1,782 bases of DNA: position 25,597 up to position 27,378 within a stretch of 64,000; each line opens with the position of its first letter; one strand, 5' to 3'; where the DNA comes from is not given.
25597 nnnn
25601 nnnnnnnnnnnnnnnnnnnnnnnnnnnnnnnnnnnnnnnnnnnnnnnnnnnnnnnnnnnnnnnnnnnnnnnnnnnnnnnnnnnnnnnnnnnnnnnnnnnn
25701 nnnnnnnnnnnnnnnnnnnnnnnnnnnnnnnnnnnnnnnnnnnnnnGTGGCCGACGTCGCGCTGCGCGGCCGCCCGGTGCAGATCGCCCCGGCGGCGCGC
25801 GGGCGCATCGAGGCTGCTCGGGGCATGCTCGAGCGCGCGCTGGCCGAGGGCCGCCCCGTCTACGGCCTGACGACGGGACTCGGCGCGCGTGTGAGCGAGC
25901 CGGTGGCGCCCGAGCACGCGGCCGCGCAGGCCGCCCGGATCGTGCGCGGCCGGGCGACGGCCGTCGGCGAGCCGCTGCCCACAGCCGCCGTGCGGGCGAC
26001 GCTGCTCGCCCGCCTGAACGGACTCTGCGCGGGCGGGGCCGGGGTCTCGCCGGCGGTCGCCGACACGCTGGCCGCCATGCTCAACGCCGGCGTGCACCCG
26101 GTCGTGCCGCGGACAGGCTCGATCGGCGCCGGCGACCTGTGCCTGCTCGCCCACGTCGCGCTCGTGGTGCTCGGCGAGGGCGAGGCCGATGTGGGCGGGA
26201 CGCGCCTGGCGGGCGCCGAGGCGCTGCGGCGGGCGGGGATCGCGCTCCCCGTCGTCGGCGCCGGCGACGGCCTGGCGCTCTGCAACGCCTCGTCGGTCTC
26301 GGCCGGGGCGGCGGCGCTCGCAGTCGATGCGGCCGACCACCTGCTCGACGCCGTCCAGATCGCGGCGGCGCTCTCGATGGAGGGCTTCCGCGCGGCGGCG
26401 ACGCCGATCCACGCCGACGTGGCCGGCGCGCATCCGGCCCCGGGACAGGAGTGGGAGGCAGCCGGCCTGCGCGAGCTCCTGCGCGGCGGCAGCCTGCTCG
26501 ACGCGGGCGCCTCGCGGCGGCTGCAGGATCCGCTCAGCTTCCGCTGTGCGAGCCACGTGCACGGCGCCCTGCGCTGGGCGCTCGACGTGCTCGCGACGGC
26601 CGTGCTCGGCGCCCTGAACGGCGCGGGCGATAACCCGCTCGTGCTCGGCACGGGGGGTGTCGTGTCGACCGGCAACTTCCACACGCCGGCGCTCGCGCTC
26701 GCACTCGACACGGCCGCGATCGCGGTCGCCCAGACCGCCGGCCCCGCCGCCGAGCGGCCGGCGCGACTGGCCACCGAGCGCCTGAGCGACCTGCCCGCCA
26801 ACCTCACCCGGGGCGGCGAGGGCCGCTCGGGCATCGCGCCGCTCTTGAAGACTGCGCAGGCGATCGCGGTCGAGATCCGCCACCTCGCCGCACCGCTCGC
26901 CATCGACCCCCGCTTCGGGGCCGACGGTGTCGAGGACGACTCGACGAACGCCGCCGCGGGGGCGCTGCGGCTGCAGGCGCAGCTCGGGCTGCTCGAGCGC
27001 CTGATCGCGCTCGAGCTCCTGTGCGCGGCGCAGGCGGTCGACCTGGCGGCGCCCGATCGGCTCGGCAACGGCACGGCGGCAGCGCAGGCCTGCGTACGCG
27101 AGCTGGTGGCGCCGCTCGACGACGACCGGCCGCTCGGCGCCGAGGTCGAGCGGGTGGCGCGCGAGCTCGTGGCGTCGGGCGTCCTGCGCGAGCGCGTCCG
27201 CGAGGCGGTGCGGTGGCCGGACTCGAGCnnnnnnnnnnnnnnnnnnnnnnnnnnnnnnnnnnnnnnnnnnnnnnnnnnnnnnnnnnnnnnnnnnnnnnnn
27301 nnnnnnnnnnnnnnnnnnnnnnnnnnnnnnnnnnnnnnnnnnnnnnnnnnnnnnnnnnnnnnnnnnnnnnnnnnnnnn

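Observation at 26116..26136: Ammonia-lyase/aminomutase-family protein without the Ala-Ser-Gly triad that forms the MIO cofactor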

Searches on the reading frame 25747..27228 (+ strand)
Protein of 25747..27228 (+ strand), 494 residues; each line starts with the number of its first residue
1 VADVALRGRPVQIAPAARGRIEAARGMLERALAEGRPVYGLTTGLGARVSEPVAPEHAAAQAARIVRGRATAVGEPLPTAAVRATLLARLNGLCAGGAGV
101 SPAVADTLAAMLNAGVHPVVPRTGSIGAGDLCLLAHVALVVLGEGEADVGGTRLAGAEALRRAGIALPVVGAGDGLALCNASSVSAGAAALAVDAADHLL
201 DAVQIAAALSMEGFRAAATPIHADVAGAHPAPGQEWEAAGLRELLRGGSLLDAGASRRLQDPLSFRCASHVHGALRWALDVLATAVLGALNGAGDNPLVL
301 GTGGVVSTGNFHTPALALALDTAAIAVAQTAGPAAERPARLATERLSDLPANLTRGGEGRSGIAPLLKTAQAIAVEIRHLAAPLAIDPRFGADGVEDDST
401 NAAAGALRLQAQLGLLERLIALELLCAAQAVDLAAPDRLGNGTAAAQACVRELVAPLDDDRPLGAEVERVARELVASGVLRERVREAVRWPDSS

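Call 3: search_protein_families(library=pfam, proteins=[window:25747-27228:+])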
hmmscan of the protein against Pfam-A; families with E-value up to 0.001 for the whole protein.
window:25747-27228:+ (494 aa): 1 family
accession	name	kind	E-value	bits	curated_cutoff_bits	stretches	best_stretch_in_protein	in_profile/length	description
PF00221.24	Lyase_aromatic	-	3.6e-120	402.2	27.3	1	3-452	8-466/466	Aromatic amino acid lyase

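Call 4: search_protein_families(library=ncbifam, proteins=[window:25747-27228:+], max_evalue=0.01)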
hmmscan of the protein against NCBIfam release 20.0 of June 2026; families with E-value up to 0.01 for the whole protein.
window:25747-27228:+ (494 aa): 8 families
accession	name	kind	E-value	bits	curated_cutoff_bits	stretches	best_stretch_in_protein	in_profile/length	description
NF006871.0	PRK09367.1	subfamily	1.9e-103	346.9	524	1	2-484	17-501/505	histidine ammonia-lyase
TIGR01225.1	hutH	equivalog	2.1e-100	336.6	539.15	1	3-487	15-501/506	histidine ammonia-lyase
TIGR04475.1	Phe_D_beta_mut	equivalog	2e-69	234.6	800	1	2-474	16-509/510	phenylalanine aminomutase (D-beta-phenylalanine forming)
TIGR03832.1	Tyr_2_3_mutase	equivalog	3.2e-61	207.4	501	1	2-472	12-505/507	tyrosine 2,3-aminomutase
NF041222.1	BagA_FevW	exception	1.1e-45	156.3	1000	1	12-485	25-524/529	bagremycin/ferroverdin biosynthesis tyrosine ammonia-lyase BagA/FevW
NF053541.1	FlxA_rubin_TAL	equivalog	8.4e-43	146.5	700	1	6-474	11-496/498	flexirubin biosynthesis tyrosine ammonia-lyase FlxA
TIGR01226.1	phe_am_lyase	equivalog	6.3e-31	107.4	519.15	1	2-451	46-516/680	phenylalanine ammonia-lyase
TIGR04473.1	taxol_Phe_23mut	exception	5.6e-26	91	1250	1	15-434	56-497/687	phenylalanine aminomutase (L-beta-phenylalanine forming)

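Call 5: search_solved_structures(query=window:25747-27228:+, show_alignments=3)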
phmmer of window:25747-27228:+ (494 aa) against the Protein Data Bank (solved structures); distinct sequences matched with E-value up to 0.001: 39.
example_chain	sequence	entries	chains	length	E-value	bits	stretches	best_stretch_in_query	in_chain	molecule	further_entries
6s7j_A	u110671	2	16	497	9e-61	209.5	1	3-471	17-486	Uncharacterized protein | ergothionase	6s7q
6v6h_A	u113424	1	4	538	5.8e-59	203.5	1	7-485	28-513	Histidine ammonia-lyase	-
7tqr_A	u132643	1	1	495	1.5e-57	198.8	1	24-472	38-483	Probable histidine ammonia-lyase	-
1gkj_A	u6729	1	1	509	2.2e-56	195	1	11-480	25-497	HISTIDINE AMMONIA-LYASE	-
1gkm_B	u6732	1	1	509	3e-56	194.5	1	11-480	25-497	Histidine ammonia-lyase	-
1b8f_A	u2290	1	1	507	3.4e-55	191.1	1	11-480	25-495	Histidine ammonia-lyase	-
1gk3_A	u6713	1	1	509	5e-55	190.5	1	11-480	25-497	HISTIDINE AMMONIA-LYASE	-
1eb4_A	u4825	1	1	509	8.5e-55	189.7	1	11-480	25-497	HISTIDINE AMMONIA-LYASE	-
1gk2_A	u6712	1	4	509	1.1e-54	189.4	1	11-480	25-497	HISTIDINE AMMONIA-LYASE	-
3unv_A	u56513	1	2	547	3.1e-46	161.5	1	7-475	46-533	AdmH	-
3kdy_A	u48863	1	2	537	5.5e-42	147.5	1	16-486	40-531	Histidine ammonia-lyase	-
2qve_A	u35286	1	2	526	1.5e-41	146.1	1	16-486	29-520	Tyrosine Aminomutase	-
2rjr_A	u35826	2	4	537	1.7e-41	145.9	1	16-486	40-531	Tyrosine aminomutase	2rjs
2ohy_A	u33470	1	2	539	1.7e-41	145.9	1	16-486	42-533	Tyrosine aminomutase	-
2o6y_A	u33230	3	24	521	3.4e-41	144.9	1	4-475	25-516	Putative histidine ammonia-lyase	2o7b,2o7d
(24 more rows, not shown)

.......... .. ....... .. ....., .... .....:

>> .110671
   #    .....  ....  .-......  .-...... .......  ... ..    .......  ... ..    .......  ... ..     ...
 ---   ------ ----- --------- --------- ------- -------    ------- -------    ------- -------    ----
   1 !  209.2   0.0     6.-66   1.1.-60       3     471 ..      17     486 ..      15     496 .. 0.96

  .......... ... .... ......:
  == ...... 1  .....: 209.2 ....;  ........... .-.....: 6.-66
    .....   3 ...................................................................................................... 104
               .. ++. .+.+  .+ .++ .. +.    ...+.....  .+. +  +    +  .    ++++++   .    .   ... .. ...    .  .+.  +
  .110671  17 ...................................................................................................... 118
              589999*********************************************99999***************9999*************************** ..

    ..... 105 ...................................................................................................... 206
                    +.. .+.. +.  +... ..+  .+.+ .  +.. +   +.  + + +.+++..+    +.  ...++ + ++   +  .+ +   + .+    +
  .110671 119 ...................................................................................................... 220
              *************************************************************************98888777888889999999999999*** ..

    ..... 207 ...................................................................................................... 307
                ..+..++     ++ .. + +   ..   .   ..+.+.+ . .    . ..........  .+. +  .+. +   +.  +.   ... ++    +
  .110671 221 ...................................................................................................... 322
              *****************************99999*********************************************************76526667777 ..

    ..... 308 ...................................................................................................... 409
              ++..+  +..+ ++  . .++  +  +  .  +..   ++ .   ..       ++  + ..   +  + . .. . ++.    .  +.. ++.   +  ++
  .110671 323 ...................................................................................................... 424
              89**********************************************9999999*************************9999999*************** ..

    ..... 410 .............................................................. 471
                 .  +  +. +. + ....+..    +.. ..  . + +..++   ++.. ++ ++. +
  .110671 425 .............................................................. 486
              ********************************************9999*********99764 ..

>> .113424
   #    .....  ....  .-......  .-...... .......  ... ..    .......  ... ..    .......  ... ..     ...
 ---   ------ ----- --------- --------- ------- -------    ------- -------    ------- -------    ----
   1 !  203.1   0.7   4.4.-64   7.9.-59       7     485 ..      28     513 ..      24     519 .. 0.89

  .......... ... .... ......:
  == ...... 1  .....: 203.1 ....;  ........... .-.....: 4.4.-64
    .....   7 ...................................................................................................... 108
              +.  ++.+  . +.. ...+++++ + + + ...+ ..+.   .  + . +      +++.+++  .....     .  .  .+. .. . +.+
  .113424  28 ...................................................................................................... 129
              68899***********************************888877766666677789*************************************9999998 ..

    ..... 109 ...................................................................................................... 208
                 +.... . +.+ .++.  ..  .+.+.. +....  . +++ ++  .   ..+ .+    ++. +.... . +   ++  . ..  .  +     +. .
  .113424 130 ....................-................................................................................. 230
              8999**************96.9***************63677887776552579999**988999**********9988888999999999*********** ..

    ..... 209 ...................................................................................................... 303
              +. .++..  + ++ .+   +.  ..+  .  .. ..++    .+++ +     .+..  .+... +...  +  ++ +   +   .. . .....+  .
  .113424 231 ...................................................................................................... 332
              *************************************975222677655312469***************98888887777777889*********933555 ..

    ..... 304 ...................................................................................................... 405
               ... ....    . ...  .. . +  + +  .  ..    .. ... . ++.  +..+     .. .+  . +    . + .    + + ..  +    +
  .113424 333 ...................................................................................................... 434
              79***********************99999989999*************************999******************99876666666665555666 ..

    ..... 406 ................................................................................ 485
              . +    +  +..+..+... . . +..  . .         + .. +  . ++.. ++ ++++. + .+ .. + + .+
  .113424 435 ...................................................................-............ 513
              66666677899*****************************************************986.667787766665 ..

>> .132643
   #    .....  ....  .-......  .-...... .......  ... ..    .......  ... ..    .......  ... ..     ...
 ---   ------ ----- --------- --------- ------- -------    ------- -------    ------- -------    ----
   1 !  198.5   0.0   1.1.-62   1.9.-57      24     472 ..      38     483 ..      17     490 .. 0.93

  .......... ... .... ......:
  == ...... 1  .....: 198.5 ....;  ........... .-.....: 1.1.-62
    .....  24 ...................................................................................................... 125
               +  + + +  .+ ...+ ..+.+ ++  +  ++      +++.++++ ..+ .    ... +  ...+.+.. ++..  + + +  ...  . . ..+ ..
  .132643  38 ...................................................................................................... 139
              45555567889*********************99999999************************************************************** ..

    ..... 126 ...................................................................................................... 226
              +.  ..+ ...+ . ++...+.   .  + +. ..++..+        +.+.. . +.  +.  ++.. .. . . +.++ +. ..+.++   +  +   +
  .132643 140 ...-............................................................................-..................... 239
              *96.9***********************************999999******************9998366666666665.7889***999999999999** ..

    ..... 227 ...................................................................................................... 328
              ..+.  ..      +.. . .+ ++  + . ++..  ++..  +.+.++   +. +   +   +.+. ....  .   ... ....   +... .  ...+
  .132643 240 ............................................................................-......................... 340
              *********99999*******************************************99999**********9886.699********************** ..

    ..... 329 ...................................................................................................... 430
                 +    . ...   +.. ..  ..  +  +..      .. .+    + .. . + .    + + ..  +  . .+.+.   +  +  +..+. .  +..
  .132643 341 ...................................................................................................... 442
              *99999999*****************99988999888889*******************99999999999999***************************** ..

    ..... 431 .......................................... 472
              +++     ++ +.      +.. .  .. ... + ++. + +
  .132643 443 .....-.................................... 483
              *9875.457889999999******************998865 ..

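Call 8: find_homologous_proteins(query=window:25747-27228:+, max_evalue=1e-20)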
Query window:25747-27228:+ (494 aa): 1968 proteins with E <= 1e-20 among 8000 candidates; the best 120 are listed.
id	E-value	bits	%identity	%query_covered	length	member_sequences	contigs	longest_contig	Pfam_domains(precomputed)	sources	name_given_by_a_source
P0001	7.9e-298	1006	100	100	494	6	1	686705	PF00221.25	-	-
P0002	9.3e-276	933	94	100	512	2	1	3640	PF00221.25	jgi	jgi:histidine ammonia-lyase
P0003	2.1e-273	925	92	100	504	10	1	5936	PF00221.25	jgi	jgi:histidine ammonia-lyase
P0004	5.6e-249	845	95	89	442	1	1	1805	PF00221.25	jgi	jgi:histidine ammonia-lyase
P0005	1.8e-246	837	85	100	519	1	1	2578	PF00221.25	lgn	-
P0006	6.0e-245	832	84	100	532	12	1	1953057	PF00221.25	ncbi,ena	-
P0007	2.7e-244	829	84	100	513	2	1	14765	PF00221.25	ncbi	ncbi:MAG TPA: aromatic amino acid lyase [Gaiellales bacterium]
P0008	1.0e-243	827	83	100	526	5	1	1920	PF00221.25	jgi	jgi:histidine ammonia-lyase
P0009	3.5e-233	793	82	100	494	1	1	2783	PF00221.25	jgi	jgi:histidine ammonia-lyase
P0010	8.6e-231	785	82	93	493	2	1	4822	PF00221.25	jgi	jgi:histidine ammonia-lyase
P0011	7.0e-230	782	79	100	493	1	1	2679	PF00221.25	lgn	-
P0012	3.5e-229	780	80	100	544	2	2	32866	PF00221.25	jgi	jgi:histidine ammonia-lyase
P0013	4.7e-227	773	80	95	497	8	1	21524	PF00221.25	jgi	jgi:histidine ammonia-lyase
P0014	1.9e-226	771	78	100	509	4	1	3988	PF00221.25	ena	-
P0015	3.4e-226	770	79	99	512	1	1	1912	PF00221.25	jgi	jgi:histidine ammonia-lyase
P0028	6.3e-220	749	80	93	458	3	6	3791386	PF00221.25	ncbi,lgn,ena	-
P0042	3.7e-169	582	64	99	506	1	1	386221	PF00221.25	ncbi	-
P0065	5.9e-162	558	62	96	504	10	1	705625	PF00221.25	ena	-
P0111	1.6e-154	533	60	94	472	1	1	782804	PF00221.25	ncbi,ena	-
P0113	1.9e-154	533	61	99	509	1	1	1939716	PF00221.25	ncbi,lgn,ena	-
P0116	2.6e-154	533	61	98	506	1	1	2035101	PF00221.25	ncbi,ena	-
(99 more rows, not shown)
